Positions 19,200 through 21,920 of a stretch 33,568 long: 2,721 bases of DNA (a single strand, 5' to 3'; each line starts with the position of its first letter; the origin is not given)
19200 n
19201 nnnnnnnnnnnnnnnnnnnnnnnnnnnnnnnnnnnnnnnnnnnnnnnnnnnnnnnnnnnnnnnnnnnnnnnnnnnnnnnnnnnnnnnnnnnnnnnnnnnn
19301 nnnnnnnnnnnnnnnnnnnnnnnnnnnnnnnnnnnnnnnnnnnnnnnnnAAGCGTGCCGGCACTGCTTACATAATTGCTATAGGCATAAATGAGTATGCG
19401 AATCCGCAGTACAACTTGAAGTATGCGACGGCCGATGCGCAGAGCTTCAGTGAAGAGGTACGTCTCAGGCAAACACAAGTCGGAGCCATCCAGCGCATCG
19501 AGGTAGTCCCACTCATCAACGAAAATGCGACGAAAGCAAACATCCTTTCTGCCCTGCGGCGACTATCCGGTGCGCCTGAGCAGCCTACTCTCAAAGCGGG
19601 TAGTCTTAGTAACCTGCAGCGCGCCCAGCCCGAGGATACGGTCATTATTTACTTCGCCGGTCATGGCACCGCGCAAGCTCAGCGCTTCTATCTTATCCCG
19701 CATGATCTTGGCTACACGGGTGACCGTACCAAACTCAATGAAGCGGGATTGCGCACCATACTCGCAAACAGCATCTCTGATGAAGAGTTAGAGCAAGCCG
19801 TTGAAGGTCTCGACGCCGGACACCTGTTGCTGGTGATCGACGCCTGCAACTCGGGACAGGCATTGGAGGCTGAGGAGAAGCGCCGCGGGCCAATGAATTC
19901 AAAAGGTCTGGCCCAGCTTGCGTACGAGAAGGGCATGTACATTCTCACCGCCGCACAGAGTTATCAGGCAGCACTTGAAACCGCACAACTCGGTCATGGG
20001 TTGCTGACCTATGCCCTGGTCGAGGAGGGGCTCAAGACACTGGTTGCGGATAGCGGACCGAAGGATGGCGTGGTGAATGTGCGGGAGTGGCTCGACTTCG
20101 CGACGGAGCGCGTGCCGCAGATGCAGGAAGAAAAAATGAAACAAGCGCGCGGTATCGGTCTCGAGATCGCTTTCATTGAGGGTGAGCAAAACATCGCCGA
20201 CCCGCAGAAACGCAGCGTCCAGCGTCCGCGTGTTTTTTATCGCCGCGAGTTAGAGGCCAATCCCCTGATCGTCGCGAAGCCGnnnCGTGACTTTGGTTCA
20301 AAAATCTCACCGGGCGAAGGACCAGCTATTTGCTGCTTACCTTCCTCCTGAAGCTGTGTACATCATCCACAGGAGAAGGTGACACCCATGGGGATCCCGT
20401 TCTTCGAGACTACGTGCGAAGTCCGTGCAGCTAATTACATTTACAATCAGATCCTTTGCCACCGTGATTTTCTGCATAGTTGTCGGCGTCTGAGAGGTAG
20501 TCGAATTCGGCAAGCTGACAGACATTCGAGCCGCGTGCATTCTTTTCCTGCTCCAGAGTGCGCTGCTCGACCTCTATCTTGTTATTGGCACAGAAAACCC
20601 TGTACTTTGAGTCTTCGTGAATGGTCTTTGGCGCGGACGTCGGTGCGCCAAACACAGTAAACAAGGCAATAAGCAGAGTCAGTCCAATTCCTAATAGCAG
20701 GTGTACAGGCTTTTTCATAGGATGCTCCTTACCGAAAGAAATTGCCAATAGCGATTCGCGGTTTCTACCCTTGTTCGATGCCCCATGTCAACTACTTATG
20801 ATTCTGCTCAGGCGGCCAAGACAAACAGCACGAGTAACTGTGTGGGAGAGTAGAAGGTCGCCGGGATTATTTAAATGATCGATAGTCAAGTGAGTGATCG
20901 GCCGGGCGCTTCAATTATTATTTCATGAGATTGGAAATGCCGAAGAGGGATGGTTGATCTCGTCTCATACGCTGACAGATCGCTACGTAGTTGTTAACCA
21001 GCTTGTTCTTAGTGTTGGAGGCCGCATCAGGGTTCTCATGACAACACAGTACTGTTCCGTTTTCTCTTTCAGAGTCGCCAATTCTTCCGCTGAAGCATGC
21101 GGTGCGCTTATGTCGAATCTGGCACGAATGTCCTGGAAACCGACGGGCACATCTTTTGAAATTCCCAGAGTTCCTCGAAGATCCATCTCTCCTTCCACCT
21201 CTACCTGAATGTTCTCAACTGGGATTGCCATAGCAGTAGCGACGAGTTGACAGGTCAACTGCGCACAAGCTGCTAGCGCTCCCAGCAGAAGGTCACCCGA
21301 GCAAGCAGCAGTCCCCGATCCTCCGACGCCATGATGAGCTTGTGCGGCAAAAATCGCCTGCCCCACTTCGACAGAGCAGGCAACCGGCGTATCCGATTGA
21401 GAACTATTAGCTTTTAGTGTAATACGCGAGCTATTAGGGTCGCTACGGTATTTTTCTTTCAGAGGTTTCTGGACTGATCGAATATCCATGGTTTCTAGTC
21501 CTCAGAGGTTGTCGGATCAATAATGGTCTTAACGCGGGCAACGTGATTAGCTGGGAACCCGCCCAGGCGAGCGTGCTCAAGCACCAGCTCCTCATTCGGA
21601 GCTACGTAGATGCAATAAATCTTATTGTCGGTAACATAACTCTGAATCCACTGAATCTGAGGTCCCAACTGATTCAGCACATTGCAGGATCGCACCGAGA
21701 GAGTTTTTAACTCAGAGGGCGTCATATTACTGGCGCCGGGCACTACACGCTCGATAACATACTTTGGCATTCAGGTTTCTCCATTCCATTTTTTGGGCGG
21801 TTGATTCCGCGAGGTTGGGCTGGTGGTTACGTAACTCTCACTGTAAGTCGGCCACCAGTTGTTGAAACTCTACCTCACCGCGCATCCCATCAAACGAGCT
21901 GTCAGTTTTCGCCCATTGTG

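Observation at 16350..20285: Signal-peptide-bearing double WD40 propeller fused to a C-terminal caspase-like protease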

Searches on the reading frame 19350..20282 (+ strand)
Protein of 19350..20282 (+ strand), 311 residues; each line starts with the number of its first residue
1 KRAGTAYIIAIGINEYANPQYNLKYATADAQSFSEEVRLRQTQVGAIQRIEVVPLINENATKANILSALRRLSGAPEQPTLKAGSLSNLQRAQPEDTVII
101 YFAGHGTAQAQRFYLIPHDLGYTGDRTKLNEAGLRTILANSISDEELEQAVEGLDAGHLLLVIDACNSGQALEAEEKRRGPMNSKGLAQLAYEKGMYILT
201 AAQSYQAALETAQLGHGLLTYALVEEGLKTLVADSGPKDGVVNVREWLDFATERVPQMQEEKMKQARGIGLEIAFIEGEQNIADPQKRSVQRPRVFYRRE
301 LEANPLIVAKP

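Call 6: search_protein_families(library=pfam, proteins=[window:19356-20282:+], max_evalue=1)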
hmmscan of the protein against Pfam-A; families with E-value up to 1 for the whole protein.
seq(309 aa): 3 families
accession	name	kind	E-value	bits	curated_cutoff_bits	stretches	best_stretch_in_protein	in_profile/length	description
PF00656.27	Peptidase_C14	-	1.6e-11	44.8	21.4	1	7-225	5-191/233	Caspase domain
PF12770.12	CHAT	-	0.00019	21.4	24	1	58-231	105-228/289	CHAT domain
PF01650.23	Peptidase_C13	-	0.005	16.8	22.8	1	89-172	104-168/258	Peptidase C13 family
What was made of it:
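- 19350..20282 (+): Peptidase_C14 (caspase-like) domain, aa 1001-1311. Catalytic His1105 is the codon at 19662-19664 and Cys1166 the codon at 19845-19847. Invariant Asp1029 and Asp1164. Invariant loop K1177-R-R-G-P-M-N-S. PF00656 at 44.8 bits, above cut-off (call 6).
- On Peptidase family C14 (caspase/metacaspase/orthocaspase), clan CD: PF00656 scores 44.8 bits against a cut-off of 21.4, E=1.6e-11 (call 6).
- Checked: Protease: PF00656 Peptidase_C14 scores 44.8 bits against a cut-off of 21.4, E=1.6e-11, over aa 1009-1227 (call 6).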

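Call 27: search_protein_representatives(protein=window:19350-20282:+)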
Query: 311 residues. Proteins with E-value up to 0.001 (for the whole library): 15118; up to 1e-10: 5235; up to 1e-30: 1568. The best 150 are listed.
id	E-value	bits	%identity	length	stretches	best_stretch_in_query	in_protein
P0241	2.1e-174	595.4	87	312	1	1-311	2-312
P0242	8.9e-160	547.4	82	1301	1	1-311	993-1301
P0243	2.6e-148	509.7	75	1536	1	1-310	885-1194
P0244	4.1e-137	473.0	71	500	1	1-309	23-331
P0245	4.4e-133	459.8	70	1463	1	1-311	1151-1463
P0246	8.1e-132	455.6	75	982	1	1-310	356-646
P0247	2.4e-130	450.8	67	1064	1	1-311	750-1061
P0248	6.4e-129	446.1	66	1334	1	1-311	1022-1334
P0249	9.7e-129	445.5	69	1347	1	1-311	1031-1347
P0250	1.5e-127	441.6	68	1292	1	1-311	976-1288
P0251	6.0e-127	439.7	67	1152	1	1-311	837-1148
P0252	2.9e-126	437.4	65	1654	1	1-311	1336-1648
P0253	1.2e-125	435.4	66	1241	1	1-311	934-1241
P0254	1.2e-124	432.1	65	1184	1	1-311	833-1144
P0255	2.7e-124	431.0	68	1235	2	85-311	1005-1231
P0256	4.1e-124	430.3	65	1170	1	1-310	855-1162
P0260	6.4e-121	419.9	65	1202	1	1-310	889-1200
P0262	8.1e-120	416.3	62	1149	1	1-310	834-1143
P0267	4.1e-118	410.7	69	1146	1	1-310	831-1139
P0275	6.1e-117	406.8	61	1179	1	2-309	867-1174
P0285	3.5e-116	404.3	66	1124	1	1-310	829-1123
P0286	6.9e-116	403.4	63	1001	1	2-311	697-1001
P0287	9.7e-116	402.9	64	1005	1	2-309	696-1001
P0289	1.2e-115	402.6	61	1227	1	2-310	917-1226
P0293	3.4e-115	401.1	61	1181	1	2-311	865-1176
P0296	6.7e-115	400.1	68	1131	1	1-310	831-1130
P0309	2.1e-113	395.2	59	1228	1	1-311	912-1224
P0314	1.4e-112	392.5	66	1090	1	1-311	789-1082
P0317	6.3e-112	390.4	68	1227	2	1-260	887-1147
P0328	3.7e-110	384.6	65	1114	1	1-310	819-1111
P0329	7.1e-110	383.6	63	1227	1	1-311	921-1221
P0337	9.2e-109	380.0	57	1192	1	2-311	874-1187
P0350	8.5e-107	373.5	57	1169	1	2-309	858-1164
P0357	5.2e-106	370.9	56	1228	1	1-311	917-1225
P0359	6.6e-106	370.6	55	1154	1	2-311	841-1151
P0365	1.1e-104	366.6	57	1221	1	1-308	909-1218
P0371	7.2e-104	363.9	60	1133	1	1-309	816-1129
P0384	8.9e-101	353.8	61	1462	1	1-311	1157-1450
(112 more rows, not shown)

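Call 31: list_cluster_members(proteins=[P0245, P0262, P0267, P0285, P0296, P0314, P0328, P0357, P0371, P0384])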
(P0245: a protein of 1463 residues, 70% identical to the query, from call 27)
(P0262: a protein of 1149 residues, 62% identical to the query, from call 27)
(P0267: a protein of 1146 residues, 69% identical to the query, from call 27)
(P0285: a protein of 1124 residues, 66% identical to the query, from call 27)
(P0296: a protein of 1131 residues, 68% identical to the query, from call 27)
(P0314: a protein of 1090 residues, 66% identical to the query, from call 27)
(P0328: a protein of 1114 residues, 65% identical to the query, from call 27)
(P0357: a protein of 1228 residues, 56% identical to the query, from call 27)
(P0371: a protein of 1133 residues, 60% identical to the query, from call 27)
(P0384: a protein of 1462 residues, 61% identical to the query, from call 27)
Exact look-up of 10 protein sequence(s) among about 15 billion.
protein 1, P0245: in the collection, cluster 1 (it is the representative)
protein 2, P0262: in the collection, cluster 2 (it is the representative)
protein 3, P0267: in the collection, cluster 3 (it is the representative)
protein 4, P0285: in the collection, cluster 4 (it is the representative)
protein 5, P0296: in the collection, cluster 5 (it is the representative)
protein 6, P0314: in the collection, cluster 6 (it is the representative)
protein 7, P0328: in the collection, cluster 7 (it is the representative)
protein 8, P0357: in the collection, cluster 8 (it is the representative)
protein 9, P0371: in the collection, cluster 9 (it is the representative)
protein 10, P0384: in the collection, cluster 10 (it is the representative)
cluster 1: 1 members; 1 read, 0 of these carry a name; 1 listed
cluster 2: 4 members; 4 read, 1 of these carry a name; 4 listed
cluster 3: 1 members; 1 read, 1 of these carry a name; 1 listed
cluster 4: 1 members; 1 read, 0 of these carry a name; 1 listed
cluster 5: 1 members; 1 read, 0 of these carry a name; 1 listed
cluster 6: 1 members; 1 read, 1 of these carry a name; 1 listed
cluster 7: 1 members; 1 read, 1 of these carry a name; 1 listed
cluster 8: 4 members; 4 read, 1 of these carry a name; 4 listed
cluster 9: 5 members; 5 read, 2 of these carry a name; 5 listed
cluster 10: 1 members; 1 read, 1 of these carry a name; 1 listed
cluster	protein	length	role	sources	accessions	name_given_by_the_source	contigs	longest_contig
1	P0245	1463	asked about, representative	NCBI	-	-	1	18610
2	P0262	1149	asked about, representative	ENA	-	-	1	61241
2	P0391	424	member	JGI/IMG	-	hypothetical protein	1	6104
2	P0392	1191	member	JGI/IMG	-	-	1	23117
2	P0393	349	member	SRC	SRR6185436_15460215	-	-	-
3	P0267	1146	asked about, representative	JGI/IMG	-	WD40 repeat protein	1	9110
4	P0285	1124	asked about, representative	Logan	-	-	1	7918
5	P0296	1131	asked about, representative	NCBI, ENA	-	-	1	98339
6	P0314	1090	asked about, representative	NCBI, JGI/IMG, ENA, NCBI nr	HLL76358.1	MAG TPA: caspase family protein [Pyrinomonadaceae bacterium] | caspase family protein [Pyrinomonadaceae bacterium]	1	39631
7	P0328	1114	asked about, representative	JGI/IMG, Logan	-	WD40 repeat protein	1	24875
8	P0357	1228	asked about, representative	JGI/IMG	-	WD40 repeat protein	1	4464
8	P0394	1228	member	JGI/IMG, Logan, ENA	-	-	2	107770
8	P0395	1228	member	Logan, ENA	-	-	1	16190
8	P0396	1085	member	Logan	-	-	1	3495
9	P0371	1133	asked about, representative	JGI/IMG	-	WD40 repeat protein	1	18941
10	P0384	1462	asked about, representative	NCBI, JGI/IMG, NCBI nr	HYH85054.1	MAG TPA: caspase family protein [Pyrinomonadaceae bacterium] | caspase family protein [Pyrinomonadaceae bacterium]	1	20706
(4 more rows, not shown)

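Call 35: search_solved_structures(query=A1, max_evalue=1, show_alignments=3)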
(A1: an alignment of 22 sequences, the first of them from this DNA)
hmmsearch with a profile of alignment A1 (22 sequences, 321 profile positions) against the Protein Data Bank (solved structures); distinct sequences matched with E-value up to 1: 6.
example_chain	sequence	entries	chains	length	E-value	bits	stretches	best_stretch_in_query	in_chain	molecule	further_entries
1f2x_K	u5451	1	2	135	0.46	13.3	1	83-139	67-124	ANTIBODY HEAVY CHAIN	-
4f6o_A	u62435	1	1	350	0.54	13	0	96-118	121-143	Metacaspase-1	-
1g6v_K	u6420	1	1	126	0.62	12.9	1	83-138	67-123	ANTIBODY HEAVY CHAIN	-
4afr_A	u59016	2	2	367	0.71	12.7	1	71-120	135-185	METACASPASE | METACASPASE MCA2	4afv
4afp_A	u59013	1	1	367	0.81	12.5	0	71-120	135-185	METACASPASE MCA2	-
4af8_A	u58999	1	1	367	0.82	12.5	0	71-120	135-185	METACASPASE MCA2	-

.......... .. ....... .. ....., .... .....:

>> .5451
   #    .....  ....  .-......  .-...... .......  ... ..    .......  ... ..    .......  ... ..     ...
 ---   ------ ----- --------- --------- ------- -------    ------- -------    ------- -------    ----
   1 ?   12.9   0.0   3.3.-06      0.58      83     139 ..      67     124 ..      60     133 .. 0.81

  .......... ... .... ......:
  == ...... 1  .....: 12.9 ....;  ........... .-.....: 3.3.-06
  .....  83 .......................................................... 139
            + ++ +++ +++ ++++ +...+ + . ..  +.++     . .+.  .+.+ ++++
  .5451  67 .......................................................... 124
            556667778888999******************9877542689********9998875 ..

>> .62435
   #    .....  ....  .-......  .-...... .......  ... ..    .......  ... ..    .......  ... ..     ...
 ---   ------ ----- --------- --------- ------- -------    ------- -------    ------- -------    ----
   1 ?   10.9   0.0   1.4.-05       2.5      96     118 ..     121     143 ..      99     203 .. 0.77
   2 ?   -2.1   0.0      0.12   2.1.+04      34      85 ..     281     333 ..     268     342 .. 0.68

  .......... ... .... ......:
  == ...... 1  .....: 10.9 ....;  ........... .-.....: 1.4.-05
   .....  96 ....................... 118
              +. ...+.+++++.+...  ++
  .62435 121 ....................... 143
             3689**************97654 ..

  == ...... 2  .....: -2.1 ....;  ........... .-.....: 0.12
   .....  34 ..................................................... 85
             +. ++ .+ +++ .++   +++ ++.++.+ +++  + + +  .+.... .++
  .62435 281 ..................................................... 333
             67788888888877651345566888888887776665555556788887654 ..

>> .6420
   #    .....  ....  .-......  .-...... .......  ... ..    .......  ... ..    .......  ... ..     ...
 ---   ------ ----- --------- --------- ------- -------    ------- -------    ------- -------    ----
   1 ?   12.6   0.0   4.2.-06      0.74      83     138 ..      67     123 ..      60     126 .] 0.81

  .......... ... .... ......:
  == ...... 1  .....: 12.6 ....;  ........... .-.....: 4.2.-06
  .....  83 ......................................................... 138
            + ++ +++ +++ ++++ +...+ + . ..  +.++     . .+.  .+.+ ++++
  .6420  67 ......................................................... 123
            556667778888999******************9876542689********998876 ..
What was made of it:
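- On Peptidase family C14 (caspase/metacaspase/orthocaspase), clan CD: The His motif aligns weakly to Yca1 and TbMCA2 (call 35).
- Sequence links to solved metacaspases are weak, at E~0.5 and covering the His motif only (call 35).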

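Call 52: search_protein_families(library=padloc, proteins=[window:19350-20282:+], max_evalue=0.01)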
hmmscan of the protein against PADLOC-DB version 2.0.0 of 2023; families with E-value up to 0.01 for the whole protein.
window:19350-20282:+ (311 aa): 1 family
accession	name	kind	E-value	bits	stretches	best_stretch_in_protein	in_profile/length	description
PDLC02987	caspase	-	9.3e-12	42.9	1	9-224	6-160/453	-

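Call 63: list_cluster_members(proteins=[P0250, P0256, P0260, P0275, P0293, P0309, P0337, P0350, P0365, P0359])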
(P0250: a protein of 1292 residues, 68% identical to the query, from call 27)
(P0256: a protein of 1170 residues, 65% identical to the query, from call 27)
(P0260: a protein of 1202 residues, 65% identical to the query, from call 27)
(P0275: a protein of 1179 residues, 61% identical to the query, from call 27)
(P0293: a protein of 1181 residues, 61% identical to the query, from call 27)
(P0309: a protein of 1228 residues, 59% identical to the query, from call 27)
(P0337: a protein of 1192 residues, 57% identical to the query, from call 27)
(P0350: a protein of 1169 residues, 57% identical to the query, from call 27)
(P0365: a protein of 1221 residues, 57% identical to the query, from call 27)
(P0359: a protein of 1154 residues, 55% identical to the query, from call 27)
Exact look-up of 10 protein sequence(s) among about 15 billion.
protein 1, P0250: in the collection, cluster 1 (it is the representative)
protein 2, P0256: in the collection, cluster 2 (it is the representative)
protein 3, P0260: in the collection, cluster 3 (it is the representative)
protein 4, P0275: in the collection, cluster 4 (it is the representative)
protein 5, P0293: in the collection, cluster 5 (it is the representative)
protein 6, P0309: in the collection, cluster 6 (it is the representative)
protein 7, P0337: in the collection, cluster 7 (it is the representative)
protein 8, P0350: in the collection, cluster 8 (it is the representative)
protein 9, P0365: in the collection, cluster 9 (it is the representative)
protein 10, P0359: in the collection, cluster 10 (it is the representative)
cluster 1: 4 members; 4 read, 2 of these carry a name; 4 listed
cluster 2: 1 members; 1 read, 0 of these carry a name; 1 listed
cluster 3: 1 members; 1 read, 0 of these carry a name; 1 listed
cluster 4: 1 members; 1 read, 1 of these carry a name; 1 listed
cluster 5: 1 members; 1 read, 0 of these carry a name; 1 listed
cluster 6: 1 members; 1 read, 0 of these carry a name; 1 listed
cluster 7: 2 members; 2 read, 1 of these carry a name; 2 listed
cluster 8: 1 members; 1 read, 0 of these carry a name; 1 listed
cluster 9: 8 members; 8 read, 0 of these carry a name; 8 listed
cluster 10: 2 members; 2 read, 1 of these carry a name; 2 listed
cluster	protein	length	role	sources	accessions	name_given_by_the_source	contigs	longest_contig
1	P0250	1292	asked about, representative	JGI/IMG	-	-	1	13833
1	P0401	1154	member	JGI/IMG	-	WD40 repeat protein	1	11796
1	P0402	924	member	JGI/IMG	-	WD40 repeat protein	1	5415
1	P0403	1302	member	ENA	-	-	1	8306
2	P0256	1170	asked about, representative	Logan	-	-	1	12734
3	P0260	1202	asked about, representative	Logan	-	-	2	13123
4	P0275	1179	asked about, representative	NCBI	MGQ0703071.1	MAG: caspase family protein [Gemmatimonadales bacterium]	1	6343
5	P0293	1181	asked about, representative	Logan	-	-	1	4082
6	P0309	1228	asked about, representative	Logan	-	-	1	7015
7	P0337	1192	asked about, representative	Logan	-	-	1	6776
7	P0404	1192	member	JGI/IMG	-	WD40 repeat protein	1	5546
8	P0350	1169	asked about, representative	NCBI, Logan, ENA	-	-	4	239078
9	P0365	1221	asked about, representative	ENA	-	-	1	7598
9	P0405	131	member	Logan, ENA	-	-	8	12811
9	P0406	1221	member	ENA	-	-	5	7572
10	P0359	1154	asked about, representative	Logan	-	-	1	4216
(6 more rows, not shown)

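Call 77: search_protein_families(library=pfam, alignment_id=A1, max_evalue=0.01)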
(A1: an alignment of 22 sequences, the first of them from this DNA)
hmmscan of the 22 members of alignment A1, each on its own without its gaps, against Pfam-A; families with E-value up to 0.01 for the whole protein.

A. member 1, seq(311 aa): 3 families
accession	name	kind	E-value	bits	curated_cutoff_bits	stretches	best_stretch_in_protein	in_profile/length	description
PF00656.27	Peptidase_C14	-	1.7e-11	44.7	21.4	1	9-227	5-191/233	Caspase domain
PF12770.12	CHAT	-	0.00023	21.1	24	1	60-233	105-228/289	CHAT domain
PF01650.23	Peptidase_C13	-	0.0051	16.8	22.8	0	91-174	104-168/258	Peptidase C13 family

B. families by the number of members that match (of 22 scanned): 5 families
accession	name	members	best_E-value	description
PF00656.27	Peptidase_C14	22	4.3e-14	Caspase domain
PF01650.23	Peptidase_C13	14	1.5e-05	Peptidase C13 family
PF12770.12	CHAT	10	5.1e-06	CHAT domain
PF19965.4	VMAP-M2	2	0.00017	vWA-MoxR associated protein middle region (VMAP-M) 2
PF14538.11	Raptor_N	1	0.0038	Raptor N-terminal CASPase like domain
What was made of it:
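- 19350..20282 (+): All 22 diverse members match PF00656 (call 77).
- On Peptidase family C14 (caspase/metacaspase/orthocaspase), clan CD: All 22 of 22 diverse family members match it, best E=4.3e-14 (call 77).
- The best profile match is C14, not C25 or C13 (calls 6, 77).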

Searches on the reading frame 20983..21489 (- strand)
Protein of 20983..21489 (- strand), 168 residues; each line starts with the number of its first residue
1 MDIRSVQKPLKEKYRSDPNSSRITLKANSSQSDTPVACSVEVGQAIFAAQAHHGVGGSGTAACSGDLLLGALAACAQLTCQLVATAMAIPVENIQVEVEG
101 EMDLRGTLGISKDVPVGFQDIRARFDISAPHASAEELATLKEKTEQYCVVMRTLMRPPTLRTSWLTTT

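Call 3: search_protein_families(library=pfam, proteins=[window:20983-21489:-], max_evalue=0.01)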
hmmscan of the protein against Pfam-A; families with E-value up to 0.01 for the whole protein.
window:20983-21489:- (168 aa): 1 family
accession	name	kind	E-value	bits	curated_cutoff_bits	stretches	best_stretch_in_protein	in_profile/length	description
PF02566.24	OsmC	-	1.5e-19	70.7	27.5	1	57-162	1-99/100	OsmC-like protein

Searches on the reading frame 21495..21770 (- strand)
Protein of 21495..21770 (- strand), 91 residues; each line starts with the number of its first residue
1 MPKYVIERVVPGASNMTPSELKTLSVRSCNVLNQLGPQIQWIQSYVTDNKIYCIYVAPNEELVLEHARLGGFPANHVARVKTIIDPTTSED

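Call 3: search_protein_families(library=pfam, proteins=[window:21495-21770:-], max_evalue=0.01)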
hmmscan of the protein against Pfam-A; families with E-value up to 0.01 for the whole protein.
window:21495-21770:- (91 aa): 1 family
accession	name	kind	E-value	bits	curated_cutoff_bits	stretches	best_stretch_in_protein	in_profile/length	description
PF14026.12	SCO4226-like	-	1.1e-22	80.5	28.5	1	4-80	1-76/76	Nickel responsive protein SCO4226-like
